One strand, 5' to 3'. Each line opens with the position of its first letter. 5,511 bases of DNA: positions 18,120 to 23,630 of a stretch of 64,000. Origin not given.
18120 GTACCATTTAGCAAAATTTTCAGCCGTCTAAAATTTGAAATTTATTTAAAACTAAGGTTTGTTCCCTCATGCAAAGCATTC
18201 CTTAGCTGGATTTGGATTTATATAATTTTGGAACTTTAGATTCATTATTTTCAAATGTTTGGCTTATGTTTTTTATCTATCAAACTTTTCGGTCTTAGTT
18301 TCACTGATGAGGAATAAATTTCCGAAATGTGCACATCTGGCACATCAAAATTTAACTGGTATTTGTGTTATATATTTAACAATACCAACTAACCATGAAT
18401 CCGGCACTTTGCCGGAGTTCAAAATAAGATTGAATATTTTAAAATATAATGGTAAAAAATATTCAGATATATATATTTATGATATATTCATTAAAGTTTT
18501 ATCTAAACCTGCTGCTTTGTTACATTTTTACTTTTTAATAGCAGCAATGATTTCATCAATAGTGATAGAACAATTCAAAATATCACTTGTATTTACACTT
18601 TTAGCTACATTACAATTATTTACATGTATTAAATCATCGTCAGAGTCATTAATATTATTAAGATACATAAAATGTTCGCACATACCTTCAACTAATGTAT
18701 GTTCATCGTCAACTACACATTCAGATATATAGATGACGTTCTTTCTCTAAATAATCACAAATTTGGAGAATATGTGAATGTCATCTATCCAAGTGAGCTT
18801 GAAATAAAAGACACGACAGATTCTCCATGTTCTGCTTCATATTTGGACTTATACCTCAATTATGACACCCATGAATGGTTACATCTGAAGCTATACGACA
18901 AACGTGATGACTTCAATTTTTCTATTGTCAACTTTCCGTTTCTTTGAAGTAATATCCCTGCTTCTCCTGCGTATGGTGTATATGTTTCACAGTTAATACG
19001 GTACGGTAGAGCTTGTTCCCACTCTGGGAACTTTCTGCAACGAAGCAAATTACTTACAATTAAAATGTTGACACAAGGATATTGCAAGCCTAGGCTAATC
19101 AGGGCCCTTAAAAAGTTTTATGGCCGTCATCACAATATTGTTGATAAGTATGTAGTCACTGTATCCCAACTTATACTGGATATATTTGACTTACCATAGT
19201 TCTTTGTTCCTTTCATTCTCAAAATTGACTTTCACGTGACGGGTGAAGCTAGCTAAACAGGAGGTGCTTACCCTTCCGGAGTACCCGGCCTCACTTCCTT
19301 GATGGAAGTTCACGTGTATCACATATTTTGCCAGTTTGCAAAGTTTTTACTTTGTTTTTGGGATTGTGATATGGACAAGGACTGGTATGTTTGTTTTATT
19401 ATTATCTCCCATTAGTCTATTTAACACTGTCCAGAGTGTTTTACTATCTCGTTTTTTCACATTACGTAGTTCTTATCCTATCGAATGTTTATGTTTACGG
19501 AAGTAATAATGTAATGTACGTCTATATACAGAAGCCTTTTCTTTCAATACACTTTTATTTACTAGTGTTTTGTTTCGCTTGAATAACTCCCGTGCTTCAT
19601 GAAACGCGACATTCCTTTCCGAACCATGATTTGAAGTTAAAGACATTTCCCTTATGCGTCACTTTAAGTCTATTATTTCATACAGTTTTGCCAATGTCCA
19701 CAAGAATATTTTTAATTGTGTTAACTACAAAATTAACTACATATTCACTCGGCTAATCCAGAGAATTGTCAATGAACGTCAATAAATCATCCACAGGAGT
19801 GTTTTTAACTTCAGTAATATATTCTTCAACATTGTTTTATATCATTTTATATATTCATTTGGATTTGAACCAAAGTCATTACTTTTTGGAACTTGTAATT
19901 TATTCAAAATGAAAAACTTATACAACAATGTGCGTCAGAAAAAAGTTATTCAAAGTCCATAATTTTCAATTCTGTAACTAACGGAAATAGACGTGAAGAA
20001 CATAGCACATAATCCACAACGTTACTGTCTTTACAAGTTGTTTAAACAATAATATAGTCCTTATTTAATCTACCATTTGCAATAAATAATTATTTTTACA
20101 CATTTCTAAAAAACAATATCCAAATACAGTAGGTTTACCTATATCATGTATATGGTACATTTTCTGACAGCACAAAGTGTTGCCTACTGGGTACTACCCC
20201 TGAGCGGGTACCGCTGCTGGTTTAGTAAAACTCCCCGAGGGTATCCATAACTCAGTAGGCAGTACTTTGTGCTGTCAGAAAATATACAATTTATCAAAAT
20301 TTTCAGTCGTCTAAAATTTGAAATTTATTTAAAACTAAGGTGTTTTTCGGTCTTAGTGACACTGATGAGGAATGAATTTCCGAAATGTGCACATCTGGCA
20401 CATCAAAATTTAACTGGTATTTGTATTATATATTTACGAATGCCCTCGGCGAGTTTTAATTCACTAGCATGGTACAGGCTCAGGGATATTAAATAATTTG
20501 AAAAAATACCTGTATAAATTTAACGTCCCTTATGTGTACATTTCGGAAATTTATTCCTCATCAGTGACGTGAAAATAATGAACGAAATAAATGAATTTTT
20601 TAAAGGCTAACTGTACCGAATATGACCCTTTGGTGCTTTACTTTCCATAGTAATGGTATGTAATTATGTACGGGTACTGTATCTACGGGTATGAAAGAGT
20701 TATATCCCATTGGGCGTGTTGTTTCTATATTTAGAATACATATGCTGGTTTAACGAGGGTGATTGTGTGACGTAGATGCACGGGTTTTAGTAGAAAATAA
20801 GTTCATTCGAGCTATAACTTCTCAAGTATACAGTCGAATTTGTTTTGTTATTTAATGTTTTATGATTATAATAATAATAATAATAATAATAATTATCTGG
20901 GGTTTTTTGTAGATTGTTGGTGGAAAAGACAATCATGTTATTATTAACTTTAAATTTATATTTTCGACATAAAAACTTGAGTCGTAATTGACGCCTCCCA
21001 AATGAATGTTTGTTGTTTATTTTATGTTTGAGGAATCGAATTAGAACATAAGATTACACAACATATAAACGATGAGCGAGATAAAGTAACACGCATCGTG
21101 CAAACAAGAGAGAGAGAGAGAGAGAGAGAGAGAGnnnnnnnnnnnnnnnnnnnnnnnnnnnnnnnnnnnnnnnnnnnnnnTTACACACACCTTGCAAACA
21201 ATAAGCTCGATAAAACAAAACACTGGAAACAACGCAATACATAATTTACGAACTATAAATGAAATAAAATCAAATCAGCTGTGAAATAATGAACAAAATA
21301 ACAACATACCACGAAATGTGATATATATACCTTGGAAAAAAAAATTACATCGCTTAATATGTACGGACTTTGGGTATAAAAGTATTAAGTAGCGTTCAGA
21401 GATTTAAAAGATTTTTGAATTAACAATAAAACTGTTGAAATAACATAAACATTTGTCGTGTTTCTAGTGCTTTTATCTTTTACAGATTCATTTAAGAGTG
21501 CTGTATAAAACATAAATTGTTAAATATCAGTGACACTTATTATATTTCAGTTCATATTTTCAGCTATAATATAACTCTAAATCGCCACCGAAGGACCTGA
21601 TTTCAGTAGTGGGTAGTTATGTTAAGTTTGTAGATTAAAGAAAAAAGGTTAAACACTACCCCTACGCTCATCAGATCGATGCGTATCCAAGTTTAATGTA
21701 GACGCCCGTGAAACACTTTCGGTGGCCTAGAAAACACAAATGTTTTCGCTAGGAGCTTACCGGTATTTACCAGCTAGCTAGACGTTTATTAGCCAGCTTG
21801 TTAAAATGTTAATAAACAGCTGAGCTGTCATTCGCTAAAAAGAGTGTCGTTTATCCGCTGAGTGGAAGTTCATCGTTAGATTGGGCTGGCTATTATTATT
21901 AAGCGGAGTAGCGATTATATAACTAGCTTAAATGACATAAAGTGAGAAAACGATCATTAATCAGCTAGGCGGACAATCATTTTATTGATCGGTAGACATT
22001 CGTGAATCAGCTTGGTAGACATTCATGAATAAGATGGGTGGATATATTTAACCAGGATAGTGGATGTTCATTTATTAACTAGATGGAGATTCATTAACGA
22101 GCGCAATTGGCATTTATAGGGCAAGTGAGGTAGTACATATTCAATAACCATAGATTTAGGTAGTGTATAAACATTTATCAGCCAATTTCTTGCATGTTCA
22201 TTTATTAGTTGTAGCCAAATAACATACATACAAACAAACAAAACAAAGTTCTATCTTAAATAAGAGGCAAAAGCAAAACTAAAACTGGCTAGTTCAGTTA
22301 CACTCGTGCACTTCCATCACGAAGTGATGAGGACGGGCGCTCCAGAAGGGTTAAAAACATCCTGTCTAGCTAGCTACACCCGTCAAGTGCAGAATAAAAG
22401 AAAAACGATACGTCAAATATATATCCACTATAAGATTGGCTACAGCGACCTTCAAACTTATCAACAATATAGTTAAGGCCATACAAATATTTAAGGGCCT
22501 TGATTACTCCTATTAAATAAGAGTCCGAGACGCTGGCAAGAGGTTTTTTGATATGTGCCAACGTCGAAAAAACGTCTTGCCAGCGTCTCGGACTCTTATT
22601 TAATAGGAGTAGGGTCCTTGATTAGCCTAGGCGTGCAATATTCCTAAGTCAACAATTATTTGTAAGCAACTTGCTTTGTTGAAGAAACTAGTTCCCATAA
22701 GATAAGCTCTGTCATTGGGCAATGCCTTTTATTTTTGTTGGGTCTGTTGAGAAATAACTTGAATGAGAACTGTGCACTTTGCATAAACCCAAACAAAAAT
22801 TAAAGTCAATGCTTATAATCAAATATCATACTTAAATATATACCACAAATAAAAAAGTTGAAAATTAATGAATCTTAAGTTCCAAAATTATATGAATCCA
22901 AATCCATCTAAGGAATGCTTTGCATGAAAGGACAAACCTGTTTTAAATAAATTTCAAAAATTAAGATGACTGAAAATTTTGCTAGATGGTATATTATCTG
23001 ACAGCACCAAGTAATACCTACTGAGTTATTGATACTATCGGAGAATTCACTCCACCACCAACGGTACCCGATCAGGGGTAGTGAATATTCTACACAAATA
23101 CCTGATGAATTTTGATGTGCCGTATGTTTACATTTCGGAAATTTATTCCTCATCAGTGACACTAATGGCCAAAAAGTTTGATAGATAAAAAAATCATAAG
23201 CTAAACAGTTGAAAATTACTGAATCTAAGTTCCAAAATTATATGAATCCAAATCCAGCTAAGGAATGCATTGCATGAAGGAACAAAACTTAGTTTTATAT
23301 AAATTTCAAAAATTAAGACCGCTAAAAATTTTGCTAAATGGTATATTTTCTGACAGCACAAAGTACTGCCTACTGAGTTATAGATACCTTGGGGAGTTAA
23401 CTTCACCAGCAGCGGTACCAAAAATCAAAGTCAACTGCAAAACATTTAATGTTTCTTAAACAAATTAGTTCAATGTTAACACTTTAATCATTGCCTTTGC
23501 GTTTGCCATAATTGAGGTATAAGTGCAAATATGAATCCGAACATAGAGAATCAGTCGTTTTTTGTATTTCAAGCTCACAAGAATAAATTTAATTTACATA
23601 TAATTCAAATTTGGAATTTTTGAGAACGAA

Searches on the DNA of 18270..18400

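Call 63: search_rna_families(source=window, start=18270, end=18400, threshold=evalue, max_evalue=10, show_alignments=3)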
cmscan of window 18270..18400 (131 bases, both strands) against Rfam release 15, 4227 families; matches with E-value up to 10: 3.
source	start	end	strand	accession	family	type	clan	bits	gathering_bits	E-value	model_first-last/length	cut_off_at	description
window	18292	18328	+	RF02125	JPX_2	Gene; lncRNA;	-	10.6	48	5.5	31-69/69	no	JPX transcript, XIST activator conserved region 2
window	18282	18301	+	RF00215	Tombus_3_III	Cis-reg;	-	9.8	35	8.9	13-32/70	no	Tombus virus defective interfering (DI) RNA region 3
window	18270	18309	+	RF01259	snR63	Gene; snRNA; snoRNA; CD-box;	CL00061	6.8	50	9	215-255/255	5'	Small nucleolar RNA snR63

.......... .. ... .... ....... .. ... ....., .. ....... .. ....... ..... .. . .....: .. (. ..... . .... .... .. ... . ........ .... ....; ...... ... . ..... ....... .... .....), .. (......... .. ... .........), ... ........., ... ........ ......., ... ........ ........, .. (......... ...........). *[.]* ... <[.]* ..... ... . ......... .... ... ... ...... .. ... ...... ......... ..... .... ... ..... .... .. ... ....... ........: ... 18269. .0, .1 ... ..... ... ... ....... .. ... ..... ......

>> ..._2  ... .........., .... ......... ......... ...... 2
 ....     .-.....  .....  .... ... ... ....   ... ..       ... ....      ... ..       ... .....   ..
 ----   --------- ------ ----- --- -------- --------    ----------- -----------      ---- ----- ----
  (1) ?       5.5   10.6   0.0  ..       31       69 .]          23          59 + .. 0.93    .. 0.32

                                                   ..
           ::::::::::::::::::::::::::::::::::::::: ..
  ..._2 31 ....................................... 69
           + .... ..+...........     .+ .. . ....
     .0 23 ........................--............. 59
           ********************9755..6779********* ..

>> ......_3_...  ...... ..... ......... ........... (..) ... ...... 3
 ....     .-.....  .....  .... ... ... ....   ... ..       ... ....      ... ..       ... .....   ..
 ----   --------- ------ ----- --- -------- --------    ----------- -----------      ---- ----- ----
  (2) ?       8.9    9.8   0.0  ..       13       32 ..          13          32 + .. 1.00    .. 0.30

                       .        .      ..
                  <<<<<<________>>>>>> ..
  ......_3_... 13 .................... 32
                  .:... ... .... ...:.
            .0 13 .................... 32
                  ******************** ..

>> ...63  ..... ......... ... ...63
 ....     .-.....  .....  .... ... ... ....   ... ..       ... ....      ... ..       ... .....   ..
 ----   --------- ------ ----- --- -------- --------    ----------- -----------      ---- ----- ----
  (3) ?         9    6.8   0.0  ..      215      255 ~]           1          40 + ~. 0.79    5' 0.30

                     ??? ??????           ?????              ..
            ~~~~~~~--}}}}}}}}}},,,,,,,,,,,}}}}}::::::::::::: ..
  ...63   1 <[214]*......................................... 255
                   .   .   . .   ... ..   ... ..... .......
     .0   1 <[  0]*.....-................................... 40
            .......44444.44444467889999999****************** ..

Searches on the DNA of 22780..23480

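Call 22: search_rna_families(source=window, start=22780, end=23480, threshold=evalue, max_evalue=10)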
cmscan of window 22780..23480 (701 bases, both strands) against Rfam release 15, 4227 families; matches with E-value up to 10: 1.
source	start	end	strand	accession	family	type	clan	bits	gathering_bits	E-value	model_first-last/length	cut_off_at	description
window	23119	23170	+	RF00137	SNORD83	Gene; snRNA; snoRNA; CD-box;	-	15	35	10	1-78/78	no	Small nucleolar RNA SNORD83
